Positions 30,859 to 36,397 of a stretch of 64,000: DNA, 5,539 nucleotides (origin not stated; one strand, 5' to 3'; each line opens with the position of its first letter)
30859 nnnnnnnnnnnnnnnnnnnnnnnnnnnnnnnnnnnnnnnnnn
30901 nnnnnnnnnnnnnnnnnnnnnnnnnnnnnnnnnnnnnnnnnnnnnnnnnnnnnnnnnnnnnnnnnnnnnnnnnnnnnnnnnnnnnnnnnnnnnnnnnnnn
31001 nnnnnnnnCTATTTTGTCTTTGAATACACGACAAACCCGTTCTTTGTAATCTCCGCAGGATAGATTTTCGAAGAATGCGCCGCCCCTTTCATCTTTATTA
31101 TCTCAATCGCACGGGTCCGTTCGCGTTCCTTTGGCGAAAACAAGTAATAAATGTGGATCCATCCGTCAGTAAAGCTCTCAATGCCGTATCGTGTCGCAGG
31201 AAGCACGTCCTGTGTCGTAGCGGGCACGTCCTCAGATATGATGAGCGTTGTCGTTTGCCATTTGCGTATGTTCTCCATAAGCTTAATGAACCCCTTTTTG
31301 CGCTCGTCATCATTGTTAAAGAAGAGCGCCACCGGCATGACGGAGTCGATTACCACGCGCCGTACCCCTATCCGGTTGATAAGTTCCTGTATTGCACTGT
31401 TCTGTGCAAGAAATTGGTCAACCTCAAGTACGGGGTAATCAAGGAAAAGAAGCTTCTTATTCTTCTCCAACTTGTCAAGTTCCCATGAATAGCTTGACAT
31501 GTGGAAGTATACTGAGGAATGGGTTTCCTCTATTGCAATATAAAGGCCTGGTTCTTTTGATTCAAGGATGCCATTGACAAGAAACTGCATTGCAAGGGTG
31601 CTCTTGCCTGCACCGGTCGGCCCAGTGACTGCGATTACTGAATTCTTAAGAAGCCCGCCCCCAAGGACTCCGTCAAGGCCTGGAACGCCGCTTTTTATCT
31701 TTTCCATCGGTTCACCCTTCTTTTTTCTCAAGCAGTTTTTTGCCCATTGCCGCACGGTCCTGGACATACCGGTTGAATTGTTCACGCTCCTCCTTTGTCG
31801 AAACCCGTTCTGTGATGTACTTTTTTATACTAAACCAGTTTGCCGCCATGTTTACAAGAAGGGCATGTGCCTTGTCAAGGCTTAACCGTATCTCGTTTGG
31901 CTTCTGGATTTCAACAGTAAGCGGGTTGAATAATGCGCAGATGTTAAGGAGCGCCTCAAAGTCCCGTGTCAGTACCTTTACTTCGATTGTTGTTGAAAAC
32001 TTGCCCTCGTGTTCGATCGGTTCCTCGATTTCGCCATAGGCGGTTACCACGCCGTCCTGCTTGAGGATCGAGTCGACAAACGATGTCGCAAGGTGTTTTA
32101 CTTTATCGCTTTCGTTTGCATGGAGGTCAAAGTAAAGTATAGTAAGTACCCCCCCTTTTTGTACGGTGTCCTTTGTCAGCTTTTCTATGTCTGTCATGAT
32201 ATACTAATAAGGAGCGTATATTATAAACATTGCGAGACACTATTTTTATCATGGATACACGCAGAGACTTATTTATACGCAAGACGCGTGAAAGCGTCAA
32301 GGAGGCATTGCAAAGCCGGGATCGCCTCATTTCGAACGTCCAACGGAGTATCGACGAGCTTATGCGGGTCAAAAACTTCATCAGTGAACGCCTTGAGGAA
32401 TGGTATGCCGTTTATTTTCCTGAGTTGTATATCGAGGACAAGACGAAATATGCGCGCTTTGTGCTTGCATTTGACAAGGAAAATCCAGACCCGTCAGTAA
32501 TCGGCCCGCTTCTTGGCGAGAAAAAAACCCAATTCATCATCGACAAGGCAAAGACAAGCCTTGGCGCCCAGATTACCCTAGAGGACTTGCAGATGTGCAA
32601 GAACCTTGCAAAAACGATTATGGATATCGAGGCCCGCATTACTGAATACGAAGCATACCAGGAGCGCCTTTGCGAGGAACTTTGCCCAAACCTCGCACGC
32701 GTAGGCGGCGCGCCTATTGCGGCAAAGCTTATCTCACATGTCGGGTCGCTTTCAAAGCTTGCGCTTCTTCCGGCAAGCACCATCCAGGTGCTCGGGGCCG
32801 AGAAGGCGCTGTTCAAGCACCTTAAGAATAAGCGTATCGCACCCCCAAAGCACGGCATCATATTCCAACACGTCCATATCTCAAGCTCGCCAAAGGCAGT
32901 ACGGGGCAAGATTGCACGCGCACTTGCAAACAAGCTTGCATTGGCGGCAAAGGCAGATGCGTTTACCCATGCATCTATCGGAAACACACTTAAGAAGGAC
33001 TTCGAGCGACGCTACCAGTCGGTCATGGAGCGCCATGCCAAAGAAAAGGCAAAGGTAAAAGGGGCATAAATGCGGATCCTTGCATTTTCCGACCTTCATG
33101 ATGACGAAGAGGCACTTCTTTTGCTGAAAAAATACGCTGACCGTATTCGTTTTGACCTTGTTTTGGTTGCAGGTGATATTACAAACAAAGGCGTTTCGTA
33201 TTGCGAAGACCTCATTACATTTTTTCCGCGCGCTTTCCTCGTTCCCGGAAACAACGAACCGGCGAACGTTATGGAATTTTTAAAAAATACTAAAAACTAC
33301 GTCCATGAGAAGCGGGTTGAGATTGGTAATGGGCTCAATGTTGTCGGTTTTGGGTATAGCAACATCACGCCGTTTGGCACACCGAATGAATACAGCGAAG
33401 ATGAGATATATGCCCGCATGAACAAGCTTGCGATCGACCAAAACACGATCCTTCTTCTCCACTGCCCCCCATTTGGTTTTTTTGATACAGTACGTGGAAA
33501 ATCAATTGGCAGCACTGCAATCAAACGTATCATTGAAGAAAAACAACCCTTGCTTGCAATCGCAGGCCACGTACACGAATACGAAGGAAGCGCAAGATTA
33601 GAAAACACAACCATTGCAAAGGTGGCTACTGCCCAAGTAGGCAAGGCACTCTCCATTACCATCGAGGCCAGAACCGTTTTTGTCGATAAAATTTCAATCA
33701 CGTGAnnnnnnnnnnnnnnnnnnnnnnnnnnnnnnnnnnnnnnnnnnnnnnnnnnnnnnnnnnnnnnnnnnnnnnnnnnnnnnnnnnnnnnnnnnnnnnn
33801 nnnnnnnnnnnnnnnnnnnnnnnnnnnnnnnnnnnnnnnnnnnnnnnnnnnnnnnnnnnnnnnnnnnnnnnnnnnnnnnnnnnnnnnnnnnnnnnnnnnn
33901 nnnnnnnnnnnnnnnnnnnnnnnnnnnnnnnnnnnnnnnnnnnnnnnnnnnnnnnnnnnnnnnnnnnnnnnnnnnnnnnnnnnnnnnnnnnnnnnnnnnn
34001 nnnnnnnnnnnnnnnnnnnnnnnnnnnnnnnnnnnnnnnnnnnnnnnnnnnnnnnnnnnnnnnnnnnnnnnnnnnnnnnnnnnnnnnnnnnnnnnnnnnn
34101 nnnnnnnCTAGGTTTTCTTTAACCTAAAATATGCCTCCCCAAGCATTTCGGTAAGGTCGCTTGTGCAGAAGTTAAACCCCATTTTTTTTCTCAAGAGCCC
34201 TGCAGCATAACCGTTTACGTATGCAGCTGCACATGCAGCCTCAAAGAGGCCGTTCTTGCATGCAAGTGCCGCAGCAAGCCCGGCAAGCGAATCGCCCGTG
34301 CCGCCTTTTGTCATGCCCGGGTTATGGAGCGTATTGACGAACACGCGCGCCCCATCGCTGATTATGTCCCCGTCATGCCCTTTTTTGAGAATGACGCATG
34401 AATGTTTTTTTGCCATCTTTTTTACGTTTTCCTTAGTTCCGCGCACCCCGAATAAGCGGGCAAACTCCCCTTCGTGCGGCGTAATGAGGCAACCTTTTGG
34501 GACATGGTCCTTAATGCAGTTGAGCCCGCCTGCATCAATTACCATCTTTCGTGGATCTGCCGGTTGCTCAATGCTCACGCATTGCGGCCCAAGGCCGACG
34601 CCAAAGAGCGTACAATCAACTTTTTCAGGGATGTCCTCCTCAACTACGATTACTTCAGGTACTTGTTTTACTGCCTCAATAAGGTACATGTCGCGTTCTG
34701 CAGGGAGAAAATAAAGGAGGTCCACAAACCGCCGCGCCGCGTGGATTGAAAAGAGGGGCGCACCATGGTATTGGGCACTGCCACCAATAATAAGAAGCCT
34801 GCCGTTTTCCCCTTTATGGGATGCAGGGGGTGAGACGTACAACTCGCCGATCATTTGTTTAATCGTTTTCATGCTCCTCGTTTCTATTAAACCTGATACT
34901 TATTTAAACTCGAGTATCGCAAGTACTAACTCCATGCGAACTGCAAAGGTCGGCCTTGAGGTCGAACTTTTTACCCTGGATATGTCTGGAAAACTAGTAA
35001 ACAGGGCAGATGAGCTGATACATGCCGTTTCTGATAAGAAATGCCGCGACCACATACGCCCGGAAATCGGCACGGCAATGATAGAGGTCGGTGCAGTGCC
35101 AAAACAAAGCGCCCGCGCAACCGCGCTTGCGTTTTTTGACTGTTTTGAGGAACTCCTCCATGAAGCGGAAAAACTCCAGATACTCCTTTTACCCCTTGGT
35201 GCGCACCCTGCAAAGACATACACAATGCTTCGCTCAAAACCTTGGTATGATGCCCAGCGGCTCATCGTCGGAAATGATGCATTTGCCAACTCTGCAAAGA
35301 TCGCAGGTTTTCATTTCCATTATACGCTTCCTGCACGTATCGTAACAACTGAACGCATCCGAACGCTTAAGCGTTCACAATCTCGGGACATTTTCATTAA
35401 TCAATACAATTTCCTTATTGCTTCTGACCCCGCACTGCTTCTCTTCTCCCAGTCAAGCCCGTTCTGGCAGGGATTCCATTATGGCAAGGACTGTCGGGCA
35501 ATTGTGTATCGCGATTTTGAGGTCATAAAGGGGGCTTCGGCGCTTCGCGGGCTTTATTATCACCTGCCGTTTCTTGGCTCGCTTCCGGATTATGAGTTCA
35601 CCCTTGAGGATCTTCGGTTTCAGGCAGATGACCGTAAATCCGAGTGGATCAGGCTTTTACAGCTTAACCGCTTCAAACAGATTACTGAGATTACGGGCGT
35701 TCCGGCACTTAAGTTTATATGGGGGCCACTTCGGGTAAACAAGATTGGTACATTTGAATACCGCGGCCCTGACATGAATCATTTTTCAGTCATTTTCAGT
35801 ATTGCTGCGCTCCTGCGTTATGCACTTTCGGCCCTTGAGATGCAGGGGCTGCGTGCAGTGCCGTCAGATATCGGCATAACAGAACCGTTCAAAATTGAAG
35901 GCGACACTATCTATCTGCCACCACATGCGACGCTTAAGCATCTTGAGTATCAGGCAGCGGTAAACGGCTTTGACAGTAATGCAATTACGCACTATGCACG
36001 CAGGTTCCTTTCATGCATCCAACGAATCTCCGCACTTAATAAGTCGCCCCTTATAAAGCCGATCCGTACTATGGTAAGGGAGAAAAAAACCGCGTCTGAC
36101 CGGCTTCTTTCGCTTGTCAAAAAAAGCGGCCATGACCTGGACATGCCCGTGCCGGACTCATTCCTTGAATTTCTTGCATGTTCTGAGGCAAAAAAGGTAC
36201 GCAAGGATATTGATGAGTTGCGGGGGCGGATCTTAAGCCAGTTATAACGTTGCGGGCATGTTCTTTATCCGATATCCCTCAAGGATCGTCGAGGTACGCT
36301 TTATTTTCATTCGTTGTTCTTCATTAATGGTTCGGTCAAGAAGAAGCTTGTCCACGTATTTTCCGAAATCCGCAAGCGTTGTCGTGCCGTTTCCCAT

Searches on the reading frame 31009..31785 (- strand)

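Call 66: search_protein_families(library=pfam, proteins=[window:31009-31785:-])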
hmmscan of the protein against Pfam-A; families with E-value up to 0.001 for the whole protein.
window:31009-31785:- (258 aa): 7 families
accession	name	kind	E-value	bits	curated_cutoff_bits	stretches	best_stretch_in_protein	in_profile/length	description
PF06745.19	ATPase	-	2.2e-48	165.1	26.6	1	30-257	1-230/231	KaiC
PF13481.12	AAA_25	-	1.5e-07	31.7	27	1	27-178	12-178/195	AAA domain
PF13173.12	AAA_14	-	4.1e-05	24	27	1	48-134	2-83/129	AAA domain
PF01637.24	ATPase_2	-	0.00012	22.5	33.2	1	48-183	20-152/225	ATPase domain predominantly from Archaea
PF20720.3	nSTAND3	-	0.00051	20.2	27.2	0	45-79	14-48/155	Novel STAND NTPase 3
PF25199.1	nSTAND_NTPase5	-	0.00052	20.3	34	0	47-137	40-120/145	Novel STAND NTPase 5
PF00154.27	RecA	-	0.00055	19.9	27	1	19-90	22-91/262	recA bacterial DNA recombination protein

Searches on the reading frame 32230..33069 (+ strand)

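Call 32: search_protein_families(library=pfam, proteins=[window:32230-33069:+])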
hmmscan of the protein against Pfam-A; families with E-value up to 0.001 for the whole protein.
window:32230-33069:+ (279 aa): 1 family
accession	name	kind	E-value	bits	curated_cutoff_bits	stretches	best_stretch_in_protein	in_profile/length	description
PF01798.23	Nop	-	8.3e-54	182.9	25.4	1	42-263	3-227/228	snoRNA binding domain, fibrillarin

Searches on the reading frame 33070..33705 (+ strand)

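Call 66: search_protein_families(library=pfam, proteins=[window:33070-33705:+])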
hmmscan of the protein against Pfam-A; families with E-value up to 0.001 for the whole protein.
window:33070-33705:+ (211 aa): 3 families
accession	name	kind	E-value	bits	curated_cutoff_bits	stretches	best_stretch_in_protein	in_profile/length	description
PF00149.33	Metallophos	-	2.2e-16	61.3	21.5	1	1-171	1-191/191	Calcineurin-like phosphoesterase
PF14582.11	Metallophos_3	-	3.2e-11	43.5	28.2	1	112-192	162-243/259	Metallophosphoesterase, calcineurin superfamily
PF12850.12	Metallophos_2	-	5.9e-10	39.8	27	1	1-174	1-122/154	Calcineurin-like phosphoesterase superfamily domain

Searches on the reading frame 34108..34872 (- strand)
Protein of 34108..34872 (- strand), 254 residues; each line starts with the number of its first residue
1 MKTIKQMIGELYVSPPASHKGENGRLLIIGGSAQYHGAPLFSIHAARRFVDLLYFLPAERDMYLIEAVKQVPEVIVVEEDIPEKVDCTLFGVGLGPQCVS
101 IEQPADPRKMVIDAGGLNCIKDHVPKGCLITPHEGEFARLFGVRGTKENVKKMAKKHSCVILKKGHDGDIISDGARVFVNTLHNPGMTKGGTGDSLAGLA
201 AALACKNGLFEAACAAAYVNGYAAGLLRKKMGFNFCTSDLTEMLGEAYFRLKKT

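Call 32: search_protein_families(library=pfam, proteins=[window:34108-34872:-])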
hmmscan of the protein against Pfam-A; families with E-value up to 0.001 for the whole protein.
window:34108-34872:- (254 aa): 2 families
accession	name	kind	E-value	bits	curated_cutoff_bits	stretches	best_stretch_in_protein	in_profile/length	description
PF01256.23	Carb_kinase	-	6.8e-35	121.1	27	1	26-242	1-238/242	NAD(P)H-hydrate dehydratase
PF00294.29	PfkB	-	0.00014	21.7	25.8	1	118-217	175-282/302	pfkB family carbohydrate kinase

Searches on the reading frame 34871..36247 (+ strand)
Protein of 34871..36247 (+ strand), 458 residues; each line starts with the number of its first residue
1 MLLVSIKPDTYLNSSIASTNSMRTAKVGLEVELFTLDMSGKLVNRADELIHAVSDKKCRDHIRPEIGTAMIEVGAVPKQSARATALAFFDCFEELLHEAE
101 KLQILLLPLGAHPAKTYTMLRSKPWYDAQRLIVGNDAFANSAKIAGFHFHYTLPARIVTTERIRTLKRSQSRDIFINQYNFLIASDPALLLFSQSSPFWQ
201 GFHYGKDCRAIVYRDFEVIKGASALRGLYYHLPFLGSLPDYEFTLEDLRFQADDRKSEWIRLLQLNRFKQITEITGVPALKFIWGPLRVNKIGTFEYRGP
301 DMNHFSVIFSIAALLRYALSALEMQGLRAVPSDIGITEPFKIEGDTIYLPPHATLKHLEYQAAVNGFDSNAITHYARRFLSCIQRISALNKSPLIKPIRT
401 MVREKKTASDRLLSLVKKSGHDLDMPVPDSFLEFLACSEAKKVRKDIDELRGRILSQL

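Call 31: search_protein_families(library=pfam, proteins=[window:34871-36247:+])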
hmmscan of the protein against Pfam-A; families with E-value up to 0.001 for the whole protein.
window:34871-36247:+ (458 aa): 1 family
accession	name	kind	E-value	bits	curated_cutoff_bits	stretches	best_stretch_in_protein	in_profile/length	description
PF04107.18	GCS2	-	3.8e-05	23.6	21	1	27-202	1-166/291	Glutamate-cysteine ligase family 2(GCS2)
